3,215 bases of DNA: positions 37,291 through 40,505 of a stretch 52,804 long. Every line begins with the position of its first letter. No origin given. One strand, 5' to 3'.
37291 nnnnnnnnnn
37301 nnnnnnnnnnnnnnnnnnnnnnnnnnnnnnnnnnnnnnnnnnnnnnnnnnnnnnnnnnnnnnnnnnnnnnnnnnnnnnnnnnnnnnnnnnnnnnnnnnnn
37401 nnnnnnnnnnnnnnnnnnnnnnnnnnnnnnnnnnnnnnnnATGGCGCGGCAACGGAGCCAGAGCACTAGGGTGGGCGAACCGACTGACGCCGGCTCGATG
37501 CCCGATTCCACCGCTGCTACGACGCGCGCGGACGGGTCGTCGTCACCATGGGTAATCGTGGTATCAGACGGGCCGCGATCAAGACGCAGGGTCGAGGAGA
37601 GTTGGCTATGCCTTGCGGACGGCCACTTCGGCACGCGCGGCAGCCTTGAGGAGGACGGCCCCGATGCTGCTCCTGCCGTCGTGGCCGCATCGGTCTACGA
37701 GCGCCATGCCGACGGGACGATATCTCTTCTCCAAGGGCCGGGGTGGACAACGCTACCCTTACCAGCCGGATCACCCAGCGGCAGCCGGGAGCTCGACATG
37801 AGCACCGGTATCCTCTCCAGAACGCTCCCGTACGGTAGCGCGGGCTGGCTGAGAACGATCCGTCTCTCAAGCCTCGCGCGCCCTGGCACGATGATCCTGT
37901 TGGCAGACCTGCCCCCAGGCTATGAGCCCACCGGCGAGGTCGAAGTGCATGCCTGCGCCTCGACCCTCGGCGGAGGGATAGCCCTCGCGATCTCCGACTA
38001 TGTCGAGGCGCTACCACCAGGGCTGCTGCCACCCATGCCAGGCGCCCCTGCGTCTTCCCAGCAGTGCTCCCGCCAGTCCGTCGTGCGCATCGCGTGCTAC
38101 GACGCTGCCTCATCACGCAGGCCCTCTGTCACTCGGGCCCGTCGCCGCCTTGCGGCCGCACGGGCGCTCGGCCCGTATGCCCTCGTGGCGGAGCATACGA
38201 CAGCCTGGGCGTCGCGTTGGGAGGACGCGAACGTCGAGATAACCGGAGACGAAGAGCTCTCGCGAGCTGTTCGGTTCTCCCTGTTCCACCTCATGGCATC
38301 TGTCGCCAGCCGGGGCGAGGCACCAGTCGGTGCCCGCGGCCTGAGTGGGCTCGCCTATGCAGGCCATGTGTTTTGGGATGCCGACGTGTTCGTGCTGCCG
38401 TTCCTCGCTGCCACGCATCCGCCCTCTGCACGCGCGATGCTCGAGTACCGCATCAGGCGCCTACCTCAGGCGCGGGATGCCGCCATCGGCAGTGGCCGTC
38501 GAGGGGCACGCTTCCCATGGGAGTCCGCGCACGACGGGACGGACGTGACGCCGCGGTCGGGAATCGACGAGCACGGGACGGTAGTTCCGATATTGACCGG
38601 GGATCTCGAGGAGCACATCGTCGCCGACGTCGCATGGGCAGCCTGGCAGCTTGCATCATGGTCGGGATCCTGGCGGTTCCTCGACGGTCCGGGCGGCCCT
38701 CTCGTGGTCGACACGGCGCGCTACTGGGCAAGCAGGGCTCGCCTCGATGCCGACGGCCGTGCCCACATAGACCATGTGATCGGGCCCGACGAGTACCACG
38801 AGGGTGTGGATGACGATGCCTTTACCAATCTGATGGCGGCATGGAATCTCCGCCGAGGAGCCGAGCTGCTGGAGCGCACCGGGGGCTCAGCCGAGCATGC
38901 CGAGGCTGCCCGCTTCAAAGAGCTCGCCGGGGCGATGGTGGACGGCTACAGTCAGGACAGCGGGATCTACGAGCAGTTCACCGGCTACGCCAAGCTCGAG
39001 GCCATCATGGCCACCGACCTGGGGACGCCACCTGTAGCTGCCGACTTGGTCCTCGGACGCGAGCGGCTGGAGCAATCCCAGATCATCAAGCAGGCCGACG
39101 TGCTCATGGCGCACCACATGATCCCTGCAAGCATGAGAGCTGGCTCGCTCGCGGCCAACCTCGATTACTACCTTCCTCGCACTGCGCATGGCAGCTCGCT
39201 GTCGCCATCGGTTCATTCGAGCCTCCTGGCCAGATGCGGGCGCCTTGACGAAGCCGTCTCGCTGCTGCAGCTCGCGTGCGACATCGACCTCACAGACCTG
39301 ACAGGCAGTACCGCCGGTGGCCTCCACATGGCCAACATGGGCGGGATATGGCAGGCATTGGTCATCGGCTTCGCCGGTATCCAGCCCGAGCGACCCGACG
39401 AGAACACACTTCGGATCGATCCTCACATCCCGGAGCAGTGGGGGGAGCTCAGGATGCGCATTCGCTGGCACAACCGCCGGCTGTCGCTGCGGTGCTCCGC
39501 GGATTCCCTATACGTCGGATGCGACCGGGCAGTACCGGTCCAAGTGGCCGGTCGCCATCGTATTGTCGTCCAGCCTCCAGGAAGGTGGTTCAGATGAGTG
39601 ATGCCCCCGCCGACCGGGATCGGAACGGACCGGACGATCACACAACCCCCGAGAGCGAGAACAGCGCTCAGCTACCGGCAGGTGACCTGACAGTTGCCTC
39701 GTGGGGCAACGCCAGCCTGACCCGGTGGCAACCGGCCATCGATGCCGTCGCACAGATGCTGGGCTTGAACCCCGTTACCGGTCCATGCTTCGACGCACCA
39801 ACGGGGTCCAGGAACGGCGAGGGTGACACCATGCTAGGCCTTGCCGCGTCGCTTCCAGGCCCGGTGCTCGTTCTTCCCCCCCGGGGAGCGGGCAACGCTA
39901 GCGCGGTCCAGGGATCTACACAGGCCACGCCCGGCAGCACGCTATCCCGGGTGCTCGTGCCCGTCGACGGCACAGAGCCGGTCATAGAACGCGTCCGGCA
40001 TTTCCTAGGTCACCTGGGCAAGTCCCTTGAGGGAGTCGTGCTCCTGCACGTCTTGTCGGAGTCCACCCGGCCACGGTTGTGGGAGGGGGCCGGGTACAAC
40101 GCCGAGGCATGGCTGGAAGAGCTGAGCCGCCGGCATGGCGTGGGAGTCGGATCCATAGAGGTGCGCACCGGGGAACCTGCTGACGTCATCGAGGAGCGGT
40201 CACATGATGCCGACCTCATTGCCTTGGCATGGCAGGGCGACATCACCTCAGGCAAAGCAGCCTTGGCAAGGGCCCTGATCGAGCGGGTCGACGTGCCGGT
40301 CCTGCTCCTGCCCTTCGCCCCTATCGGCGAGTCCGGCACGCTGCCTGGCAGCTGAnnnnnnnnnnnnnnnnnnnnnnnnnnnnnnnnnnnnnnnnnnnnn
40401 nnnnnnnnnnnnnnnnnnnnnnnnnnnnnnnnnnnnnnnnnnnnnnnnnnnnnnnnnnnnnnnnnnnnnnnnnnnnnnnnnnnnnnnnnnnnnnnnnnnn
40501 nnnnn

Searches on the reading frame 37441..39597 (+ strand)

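Call 26: search_protein_families(library=pfam, proteins=[window:37441-39597:+], max_evalue=0.001)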
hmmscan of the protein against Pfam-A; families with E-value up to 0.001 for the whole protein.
window:37441-39597:+ (718 aa): 3 families
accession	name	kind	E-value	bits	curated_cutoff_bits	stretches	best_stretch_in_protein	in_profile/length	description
PF03632.21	Glyco_hydro_65m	-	8.1e-98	328.2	27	1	278-638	1-371/371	Glycosyl hydrolase family 65 central catalytic domain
PF03633.20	Glyco_hydro_65C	-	2.9e-10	40.2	22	1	651-706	2-59/62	Glycosyl hydrolase family 65, C-terminal domain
PF03636.21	Glyco_hydro_65N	-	5.5e-07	29.9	26.6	1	48-144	9-127/233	Glycosyl hydrolase family 65, N-terminal domain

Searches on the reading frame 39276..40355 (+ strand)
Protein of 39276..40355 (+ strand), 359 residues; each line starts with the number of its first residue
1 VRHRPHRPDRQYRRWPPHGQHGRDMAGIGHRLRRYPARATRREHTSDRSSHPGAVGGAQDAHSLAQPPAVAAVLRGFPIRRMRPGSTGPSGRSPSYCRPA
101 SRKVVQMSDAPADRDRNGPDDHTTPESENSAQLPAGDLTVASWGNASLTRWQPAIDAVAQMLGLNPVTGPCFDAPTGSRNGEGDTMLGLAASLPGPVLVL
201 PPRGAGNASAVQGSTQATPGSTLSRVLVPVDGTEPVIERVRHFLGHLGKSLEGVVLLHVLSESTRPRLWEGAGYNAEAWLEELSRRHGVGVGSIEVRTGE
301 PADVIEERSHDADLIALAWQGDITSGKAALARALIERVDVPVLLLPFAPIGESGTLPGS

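Call 26: search_protein_families(library=pfam, proteins=[window:39276-40355:+], max_evalue=0.001)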
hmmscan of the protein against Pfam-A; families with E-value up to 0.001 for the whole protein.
window:39276-40355:+ (359 aa): 1 family
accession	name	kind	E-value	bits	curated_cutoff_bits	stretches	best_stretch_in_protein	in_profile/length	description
PF00582.32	Usp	-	1.9e-06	28.9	24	1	224-345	3-140/141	Universal stress protein family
